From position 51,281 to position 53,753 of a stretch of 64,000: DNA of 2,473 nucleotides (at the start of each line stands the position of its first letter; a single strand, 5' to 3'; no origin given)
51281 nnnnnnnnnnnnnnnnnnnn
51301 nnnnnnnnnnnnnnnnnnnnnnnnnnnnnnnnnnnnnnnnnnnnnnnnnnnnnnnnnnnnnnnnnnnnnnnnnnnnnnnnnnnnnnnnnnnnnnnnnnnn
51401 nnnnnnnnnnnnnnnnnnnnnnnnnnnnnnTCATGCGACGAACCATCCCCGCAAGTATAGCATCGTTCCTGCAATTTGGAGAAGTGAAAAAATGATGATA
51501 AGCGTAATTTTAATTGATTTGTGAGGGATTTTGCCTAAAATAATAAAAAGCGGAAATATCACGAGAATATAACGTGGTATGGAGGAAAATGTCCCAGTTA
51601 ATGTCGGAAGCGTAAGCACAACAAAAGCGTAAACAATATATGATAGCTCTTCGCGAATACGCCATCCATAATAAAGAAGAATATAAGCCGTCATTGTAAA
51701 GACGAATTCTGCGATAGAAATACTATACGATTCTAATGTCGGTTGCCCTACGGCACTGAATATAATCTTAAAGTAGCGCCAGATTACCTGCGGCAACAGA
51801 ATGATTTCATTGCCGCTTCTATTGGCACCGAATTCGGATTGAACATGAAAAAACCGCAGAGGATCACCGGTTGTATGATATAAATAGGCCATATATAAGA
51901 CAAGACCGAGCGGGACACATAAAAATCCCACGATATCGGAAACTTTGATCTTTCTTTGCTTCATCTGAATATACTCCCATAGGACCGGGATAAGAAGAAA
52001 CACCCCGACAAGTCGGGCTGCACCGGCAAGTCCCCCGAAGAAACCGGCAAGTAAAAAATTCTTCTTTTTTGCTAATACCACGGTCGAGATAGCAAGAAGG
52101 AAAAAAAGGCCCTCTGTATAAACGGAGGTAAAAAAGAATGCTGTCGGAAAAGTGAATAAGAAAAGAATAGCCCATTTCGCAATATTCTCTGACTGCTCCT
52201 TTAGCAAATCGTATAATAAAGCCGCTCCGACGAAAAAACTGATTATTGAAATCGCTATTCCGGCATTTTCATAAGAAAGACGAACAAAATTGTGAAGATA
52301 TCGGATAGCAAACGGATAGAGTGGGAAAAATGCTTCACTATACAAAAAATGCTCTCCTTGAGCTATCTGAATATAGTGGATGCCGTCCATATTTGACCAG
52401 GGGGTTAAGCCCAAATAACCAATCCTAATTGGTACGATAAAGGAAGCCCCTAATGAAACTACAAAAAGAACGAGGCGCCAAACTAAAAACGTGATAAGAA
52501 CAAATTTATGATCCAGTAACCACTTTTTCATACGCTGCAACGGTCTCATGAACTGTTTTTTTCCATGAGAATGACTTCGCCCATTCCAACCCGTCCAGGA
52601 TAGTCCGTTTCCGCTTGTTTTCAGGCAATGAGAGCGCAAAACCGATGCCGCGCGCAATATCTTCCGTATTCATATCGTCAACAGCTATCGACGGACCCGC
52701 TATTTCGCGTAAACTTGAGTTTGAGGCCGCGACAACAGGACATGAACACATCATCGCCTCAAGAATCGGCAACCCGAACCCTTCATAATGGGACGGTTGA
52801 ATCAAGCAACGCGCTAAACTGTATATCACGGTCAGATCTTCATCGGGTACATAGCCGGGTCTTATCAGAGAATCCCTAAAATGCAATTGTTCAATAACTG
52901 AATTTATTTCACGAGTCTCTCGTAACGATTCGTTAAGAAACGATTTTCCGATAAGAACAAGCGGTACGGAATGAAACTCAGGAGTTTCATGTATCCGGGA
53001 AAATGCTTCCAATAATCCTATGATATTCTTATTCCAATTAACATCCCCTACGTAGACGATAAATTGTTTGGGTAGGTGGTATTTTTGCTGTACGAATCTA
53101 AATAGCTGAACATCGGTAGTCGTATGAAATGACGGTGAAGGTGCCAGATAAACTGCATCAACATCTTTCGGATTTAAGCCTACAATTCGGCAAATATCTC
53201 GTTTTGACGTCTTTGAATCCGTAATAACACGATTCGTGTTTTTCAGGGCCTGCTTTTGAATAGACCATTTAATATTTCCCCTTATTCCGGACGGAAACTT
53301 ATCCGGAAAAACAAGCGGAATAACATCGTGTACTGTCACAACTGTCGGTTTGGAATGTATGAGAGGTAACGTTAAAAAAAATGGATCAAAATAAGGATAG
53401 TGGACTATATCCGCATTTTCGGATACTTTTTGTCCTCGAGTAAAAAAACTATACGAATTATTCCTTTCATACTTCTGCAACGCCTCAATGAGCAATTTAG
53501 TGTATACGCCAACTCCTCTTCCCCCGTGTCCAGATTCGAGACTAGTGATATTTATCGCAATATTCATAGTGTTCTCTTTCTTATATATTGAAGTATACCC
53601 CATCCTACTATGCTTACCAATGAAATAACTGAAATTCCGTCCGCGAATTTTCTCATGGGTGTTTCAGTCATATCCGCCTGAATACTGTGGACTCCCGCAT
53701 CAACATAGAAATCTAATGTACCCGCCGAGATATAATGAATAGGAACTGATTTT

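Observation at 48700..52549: Flippase bracketed by two Dpm1-like polyprenyl-phosphate sugar synthases, followed by a PIG-V-like GT-C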

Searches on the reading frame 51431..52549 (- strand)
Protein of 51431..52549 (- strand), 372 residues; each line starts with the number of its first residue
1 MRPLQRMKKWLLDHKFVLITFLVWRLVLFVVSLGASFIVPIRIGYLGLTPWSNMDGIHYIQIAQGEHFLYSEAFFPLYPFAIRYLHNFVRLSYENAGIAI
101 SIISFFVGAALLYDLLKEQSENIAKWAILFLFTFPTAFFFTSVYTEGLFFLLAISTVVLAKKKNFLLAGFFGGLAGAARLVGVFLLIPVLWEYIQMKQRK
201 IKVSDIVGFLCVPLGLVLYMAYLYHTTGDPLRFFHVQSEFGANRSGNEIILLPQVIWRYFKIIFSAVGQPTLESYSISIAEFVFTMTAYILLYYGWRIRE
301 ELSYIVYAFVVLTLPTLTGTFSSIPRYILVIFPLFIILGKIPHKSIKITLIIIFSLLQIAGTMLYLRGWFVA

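Call 3: search_protein_families(library=pfam, proteins=[window:51431-52549:-], max_evalue=0.01)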
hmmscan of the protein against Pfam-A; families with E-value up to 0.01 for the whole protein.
window:51431-52549:- (372 aa): 0 families

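Call 4: search_protein_families(library=ncbifam, proteins=[window:51431-52549:-], max_evalue=0.01)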
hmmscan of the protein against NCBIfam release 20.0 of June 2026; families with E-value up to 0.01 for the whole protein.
window:51431-52549:- (372 aa): 1 family
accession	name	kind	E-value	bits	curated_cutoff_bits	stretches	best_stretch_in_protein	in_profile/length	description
NF046093.1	AZOBR_p60025_fam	subfamily_domain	2.8e-07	30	150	1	98-202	117-218/232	AZOBR_p60025 family cell surface glycopolymer formation protein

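Call 16: search_protein_families(library=pfam, proteins=[window:51431-52549:-], max_evalue=1)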
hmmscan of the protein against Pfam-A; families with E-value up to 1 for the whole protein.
window:51431-52549:- (372 aa): 0 families

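Call 27: find_homologous_proteins(query=window:51431-52549:-, max_evalue=0.001)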
Query window:51431-52549:- (372 aa): 1086 proteins with E <= 0.001 among 8000 candidates; the best 120 are listed.
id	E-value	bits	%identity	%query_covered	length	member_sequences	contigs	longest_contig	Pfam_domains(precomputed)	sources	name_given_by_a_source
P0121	1.1e-232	790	100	98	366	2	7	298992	-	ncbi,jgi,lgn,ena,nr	ncbi:MAG TPA: hypothetical protein VMR81_07035 [Patescibacteria group bacterium]|nr:hypothetical pro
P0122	1.3e-141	491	61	100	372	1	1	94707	-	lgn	-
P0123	1.9e-133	464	59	98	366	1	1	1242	-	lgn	-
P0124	8.8e-126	438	54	99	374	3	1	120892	-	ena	-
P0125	5.2e-121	423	53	98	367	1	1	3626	-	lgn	-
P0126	2.5e-114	401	52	98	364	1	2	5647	-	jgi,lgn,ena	-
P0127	1.2e-111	392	51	98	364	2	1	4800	-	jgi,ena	-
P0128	2.9e-111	391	52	98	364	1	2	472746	-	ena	-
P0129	2.6e-110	388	51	98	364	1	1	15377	-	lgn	-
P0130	5.7e-107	377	50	98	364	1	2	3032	-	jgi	-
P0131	6.3e-107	376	52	100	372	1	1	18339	-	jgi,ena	-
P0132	1.7e-106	375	48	100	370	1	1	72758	-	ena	-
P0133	2.4e-105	371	51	98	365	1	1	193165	-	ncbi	-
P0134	4.2e-105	370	49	98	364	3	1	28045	-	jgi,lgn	-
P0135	1.7e-103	365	49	98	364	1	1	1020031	-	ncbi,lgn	ncbi:MAG: hypothetical protein WAV51_02940 [Microgenomates group bacterium]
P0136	4.0e-102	361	48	98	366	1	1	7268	PF04188.19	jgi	jgi:hypothetical protein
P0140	6.2e-101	357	49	98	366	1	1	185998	PF04188.19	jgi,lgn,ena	-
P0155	1.3e-94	336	46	98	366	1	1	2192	PF04188.19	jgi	jgi:hypothetical protein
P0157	1.6e-93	332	46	98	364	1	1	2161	PF04188.19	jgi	jgi:hypothetical protein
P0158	1.4e-92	329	46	98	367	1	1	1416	PF04188.19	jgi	jgi:Gpi18-like mannosyltransferase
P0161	5.4e-91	324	49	96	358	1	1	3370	PF04188.19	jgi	jgi:hypothetical protein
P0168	6.7e-83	297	46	98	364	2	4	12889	PF04188.19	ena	-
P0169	7.0e-83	297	45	98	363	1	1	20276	PF04188.19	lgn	-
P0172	2.7e-79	285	41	98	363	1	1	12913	PF04188.19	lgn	-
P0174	9.3e-79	284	44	96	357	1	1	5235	PF04188.19,PF13231.13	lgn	-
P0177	1.7e-76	276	43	97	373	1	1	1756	PF04188.19,PF13231.13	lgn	-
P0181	4.0e-74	268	43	96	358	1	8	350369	PF04188.19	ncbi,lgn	-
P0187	6.7e-71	258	42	98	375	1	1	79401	PF04188.19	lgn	-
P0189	5.5e-70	255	43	98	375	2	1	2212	PF04188.19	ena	-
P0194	4.2e-69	252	43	96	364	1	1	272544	PF04188.19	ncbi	ncbi:MAG: mannosyltransferase family protein [Candidatus Gottesmanbacteria bacterium]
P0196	6.4e-69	251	43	96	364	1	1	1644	PF04188.19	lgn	-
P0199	1.6e-68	250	39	98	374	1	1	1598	PF04188.19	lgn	-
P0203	1.1e-66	244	43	96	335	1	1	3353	PF04188.19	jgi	jgi:hypothetical protein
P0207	1.1e-65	241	42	94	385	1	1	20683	PF04188.19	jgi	jgi:Gpi18-like mannosyltransferase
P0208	2.5e-65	240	42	95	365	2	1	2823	PF04188.19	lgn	-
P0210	4.9e-65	239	39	94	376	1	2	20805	PF04188.19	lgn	-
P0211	2.7e-64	236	41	94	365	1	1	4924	PF04188.19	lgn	-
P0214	5.8e-63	232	40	96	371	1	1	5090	PF04188.19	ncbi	-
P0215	6.8e-63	232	39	90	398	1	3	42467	PF04188.19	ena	-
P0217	1.5e-62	230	38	98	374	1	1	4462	PF04188.19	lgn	-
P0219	5.3e-62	229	41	96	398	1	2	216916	PF04188.19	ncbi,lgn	-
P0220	5.5e-62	229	40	96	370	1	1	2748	PF04188.19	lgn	-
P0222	7.3e-62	228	39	96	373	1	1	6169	PF04188.19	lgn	-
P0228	2.9e-61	226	39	96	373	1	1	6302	PF04188.19,PF13231.13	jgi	-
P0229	4.0e-61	226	37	100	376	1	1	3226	PF04188.19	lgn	-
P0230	6.7e-61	225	40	87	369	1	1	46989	PF04188.19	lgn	-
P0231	7.5e-61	225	39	99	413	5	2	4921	PF04188.19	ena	-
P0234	2.5e-60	223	41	96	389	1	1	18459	PF04188.19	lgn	-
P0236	3.6e-60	223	39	96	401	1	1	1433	PF04188.19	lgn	-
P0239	6.4e-60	222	41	88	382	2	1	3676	PF04188.19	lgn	-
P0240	1.2e-59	221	41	89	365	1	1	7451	PF04188.19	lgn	-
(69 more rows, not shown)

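Call 30: search_protein_families(library=pfam, alignment_id=A1, max_evalue=0.01)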
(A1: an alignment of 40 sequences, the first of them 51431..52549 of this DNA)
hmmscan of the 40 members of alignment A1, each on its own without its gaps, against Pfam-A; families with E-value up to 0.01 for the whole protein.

A. member 1, window:51431-52549:- (372 aa): 0 families

B. families by the number of members that match (of 40 scanned): 4 families
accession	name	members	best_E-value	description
PF04188.19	Mannosyl_trans2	14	8.8e-12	Mannosyltransferase (PIG-V)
PF09594.16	GT87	7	3.1e-07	Glycosyltransferase family 87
PF13231.12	PMT_2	4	9e-05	Dolichyl-phosphate-mannose-protein mannosyltransferase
PF04922.18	DIE2_ALG10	1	0.0023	DIE2/ALG10 family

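Call 31: search_solved_structures(query=A1, max_evalue=1, show_alignments=2)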
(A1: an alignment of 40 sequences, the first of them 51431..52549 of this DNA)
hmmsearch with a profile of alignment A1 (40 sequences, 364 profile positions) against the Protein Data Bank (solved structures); distinct sequences matched with E-value up to 1: 0.

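Call 44: predict_structure(alignment_id=A2)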
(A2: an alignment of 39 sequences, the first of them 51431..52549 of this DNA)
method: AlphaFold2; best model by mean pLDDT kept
length: 372 residues; sequences in the alignment: 39
mean_pLDDT: 93.5   pTM: 0.92
mean pLDDT of the five models: 93.5, 93.1, 92.3, 92.2, 92.0
residues with pLDDT >= 90: 295; 70-90: 69; 50-70: 8; < 50: 0
segments of 3 or more residues with pLDDT < 50: none
pLDDT, mean of each block of 10 residues (from residue 1): 91 98 98 94 80 90 86 94 98 97 98 98 98 96 96 98 98 97 97 95 97 97 96 86 74 91 88 87 94 98 97 89 87 98 98 97 91 68
secondary structure, 60 per line:
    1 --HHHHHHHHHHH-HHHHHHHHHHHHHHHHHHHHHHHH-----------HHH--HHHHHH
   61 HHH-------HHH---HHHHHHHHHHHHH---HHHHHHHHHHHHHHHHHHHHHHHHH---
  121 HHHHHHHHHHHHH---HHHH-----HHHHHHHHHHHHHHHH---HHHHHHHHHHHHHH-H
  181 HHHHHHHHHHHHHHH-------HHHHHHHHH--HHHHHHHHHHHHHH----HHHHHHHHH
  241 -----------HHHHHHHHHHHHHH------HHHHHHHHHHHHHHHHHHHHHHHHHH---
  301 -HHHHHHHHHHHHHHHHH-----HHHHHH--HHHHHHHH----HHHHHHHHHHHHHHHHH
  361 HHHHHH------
elements in order: H3-13 H15-38 H55-63 H77-89 H93-117 H121-133 H137-140 H146-161 H165-178 H180-195 H203-211 H214-227 H232-240 H252-265 H272-297 H302-318 H324-329 H332-339 H344-366

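Call 47: fold_search(model_id=the predicted structure, library=pdb)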
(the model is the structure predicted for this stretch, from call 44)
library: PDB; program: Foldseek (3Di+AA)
matches with E <= 10: 198; with E <= 0.001: 4
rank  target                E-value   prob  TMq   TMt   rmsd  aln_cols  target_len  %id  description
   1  5gmy_A                5.2e-04  1.00  0.46  0.24  13.9       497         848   13  Crystal structure of the Archaeoglobus fulgidus oligosaccharyltransferase (O29867_ARCFU) tethered with an acceptor pep (released 2017-02-01)
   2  7oci_F                6.2e-04  1.00  0.47  0.31  13.6       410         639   13  Cryo-EM structure of yeast Ost6p containing oligosaccharyltransferase complex (released 2022-02-16)
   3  3waj                  9.1e-04  1.00  0.43  0.24  15.4       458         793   11  Crystal structure of the Archaeoglobus fulgidus oligosaccharyltransferase (O29867_ARCFU) complex with Zn and sulfate (released 2013-10-30)
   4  6ftg_5                1.0e-03  1.00  0.47  0.31  15.0       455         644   13  Subtomogram average of OST-containing ribosome-translocon complexes from canine rough microsomal membranes (released 2018-03-21)
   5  8imx_U                1.0e-03  1.00  0.49  0.44  10.2       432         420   15  Cryo-EM structure of GPI-T with a chimeric GPI-anchored protein (released 2023-08-16)
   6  6ezn_F                1.1e-03  1.00  0.38  0.26  13.4       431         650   14  Cryo-EM structure of the yeast oligosaccharyltransferase (OST) complex (released 2018-01-17)
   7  3rce_A                1.8e-03  1.00  0.47  0.29  14.1       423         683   14  Bacterial oligosaccharyltransferase PglB (released 2011-06-15)
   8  7wld_U                2.4e-03  1.00  0.48  0.44   9.9       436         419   16  Cryo-EM structure of the human glycosylphosphatidylinositol transamidase complex at 2.53 Angstrom resolution (released 2022-04-27)
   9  8b6l_I                2.5e-03  1.00  0.45  0.29  12.9       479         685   13  Subtomogram average of the human Sec61-TRAP-OSTA-translocon (released 2022-12-07)
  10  7e9s_A                2.5e-03  1.00  0.45  0.23  13.9       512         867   13  Archaeal oligosaccharyltransferase AglB from Archaeoglobus fulgidus in complex with an inhibitory peptide and a dolich (released 2021-09-08)
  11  3wak                  3.0e-03  1.00  0.43  0.22  17.3       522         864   12  Crystal structure of the Archaeoglobus fulgidus oligosaccharyltransferase (O29867_ARCFU) in the apo form (released 2013-10-30)
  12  8age_A                4.0e-03  1.00  0.46  0.31  12.7       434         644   14  Structure of yeast oligosaccharylransferase complex with acceptor peptide bound (released 2022-12-07)
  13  7w72_U                4.2e-03  1.00  0.46  0.42  10.2       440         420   15  Structure of a human glycosylphosphatidylinositol (GPI) transamidase (released 2022-02-16)
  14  7bvc_B                4.8e-03  1.00  0.46  0.20  11.2       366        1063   15  Cryo-EM structure of Mycobacterium smegmatis arabinosyltransferase EmbA-EmbB-AcpM2 in complex with ethambutol (released 2020-04-29)
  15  9n9j_I                4.8e-03  1.00  0.42  0.26  15.9       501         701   12  Structure of a GRP94 folding intermediate engaged with a CCDC134- and FKBP11-bound secretory translocon (released 2025-11-19)
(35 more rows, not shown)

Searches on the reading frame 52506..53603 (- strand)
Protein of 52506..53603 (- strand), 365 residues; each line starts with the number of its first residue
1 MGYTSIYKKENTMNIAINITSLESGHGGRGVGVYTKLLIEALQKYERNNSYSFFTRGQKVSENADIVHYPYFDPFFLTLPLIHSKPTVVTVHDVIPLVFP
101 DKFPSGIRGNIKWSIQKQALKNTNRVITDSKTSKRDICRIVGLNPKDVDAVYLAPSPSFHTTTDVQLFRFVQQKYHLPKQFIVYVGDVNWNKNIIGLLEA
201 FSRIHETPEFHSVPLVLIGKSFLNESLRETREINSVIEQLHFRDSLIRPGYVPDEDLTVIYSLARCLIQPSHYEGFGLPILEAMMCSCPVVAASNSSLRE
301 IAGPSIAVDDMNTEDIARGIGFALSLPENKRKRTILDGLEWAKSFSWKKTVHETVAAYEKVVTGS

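Call 3: search_protein_families(library=pfam, proteins=[window:52506-53603:-], max_evalue=0.01)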
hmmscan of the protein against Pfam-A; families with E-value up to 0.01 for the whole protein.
window:52506-53603:- (365 aa): 5 families
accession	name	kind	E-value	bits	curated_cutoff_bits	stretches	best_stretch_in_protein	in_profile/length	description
PF00534.26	Glycos_transf_1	-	4.3e-27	95.2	26.4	1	178-334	14-165/172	Glycosyl transferases group 1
PF13692.12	Glyco_trans_1_4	-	3.3e-20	73.3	27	1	181-321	3-137/142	Glycosyl transferases group 1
PF13439.12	Glyco_transf_4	-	1.2e-10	42.2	28.5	1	61-152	70-163/170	Glycosyltransferase Family 4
PF20706.3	GT4-conflict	-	0.00022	20.8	26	1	256-300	274-318/385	Family 4 Glycosyltransferase in conflict systems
PF13579.12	Glyco_trans_4_4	-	0.0058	17.4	29.7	0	62-151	70-155/158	Glycosyl transferase 4-like domain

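Call 4: search_protein_families(library=ncbifam, proteins=[window:52506-53603:-], max_evalue=0.01)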
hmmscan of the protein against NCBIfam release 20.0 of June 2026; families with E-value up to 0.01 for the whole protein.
window:52506-53603:- (365 aa): 21 families
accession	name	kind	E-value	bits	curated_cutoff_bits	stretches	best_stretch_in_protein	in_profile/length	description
TIGR04047.1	MSMEG_0565_glyc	hypoth_equivalog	9.6e-23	80.8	259.85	1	115-359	131-372/373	MSMEG_0565 family glycosyltransferase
TIGR02149.1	glgA_Coryne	subfamily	1.7e-21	76.8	302.4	1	80-362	102-391/391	glycogen synthase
TIGR03449.1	mycothiol_MshA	equivalog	8.6e-16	57.8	462.5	1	79-362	126-404/406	D-inositol-3-phosphate glycosyltransferase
NF038295.1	EPS_HpsP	equivalog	2.2e-12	46.7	550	1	170-361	196-387/388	hormogonium polysaccharide biosynthesis glycosyltransferase HpsP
TIGR04157.1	glyco_rSAM_CFB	subfamily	1.1e-11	44.5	400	1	115-302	162-339/406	TIGR04157 family glycosyltransferase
TIGR03999.1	thiol_BshA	equivalog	2e-10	40.2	273.7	1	120-362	142-374/375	N-acetyl-alpha-D-glucosaminyl L-malate synthase BshA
NF053787.1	GlcN_PG_synth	equivalog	4.1e-10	39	480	1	178-362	196-360/361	N-acetylglucosaminyl phosphatidylglycerol synthase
NF012028.0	PRK15484.1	subfamily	3.2e-07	29.8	618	1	179-325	193-343/380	lipopolysaccharide N-acetylglucosaminyltransferase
NF047684.1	TeichurnBiosyTuaC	equivalog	6.2e-07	28.7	550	1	170-303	208-329/391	teichuronic acid biosynthesis protein TuaC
NF050063.1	ProtGlycPglJ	equivalog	6.4e-07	28.9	500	1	127-297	149-299/363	N-acetylgalactosamine-N,N'-diacetylbacillosaminyl-diphospho-undecaprenol 4-alpha-N-acetylgalactosaminyltransferase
TIGR03088.1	stp2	hypoth_equivalog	6.9e-07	28.6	409.05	1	174-361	188-373/374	TIGR03088 family PEP-CTERM/XrtA system glycosyltransferase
TIGR02472.1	sucr_P_syn_N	equivalog_domain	7.1e-07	28.4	576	1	159-354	231-434/439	sucrose-phosphate synthase, putative, glycosyltransferase domain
NF041876.1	EPS_EpsE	equivalog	1.7e-06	27.6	400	1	182-302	217-334/389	exopolysaccharide biosynthesis GT4 family glycosyltransferase EpsE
TIGR02470.1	sucr_synth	equivalog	3.8e-06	25.3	810.4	1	179-301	550-681/784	sucrose synthase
NF053513.1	Gtran_IagA_BgsA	equivalog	4.4e-06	25.9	460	1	230-299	203-271/333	LTA glycolipid anchor biosynthesis glycosyltransferase, IagA/BgsA family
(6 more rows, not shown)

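Call 72: search_solved_structures(query=window:52506-53603:-, max_evalue=0.00001)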
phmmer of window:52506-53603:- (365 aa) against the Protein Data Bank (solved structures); distinct sequences matched with E-value up to 0.00001: 6.
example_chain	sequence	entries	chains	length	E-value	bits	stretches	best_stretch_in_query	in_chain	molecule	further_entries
7qsg_A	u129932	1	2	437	2.4e-11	46.5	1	234-362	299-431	D-inositol 3-phosphate glycosyltransferase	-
6kih_A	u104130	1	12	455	8.8e-11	44.6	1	175-300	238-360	Tll1590 protein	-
6tvp_A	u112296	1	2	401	2.8e-07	33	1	79-361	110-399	Alpha-maltose-1-phosphate synthase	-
5i45_A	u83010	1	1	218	3.1e-06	29.6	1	214-312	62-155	Glycosyl transferases group 1 family protein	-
3fro_A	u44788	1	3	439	7.3e-06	28.4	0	191-359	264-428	GlgA glycogen synthase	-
2bis_A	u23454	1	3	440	7.3e-06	28.4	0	191-359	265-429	GLGA GLYCOGEN SYNTHASE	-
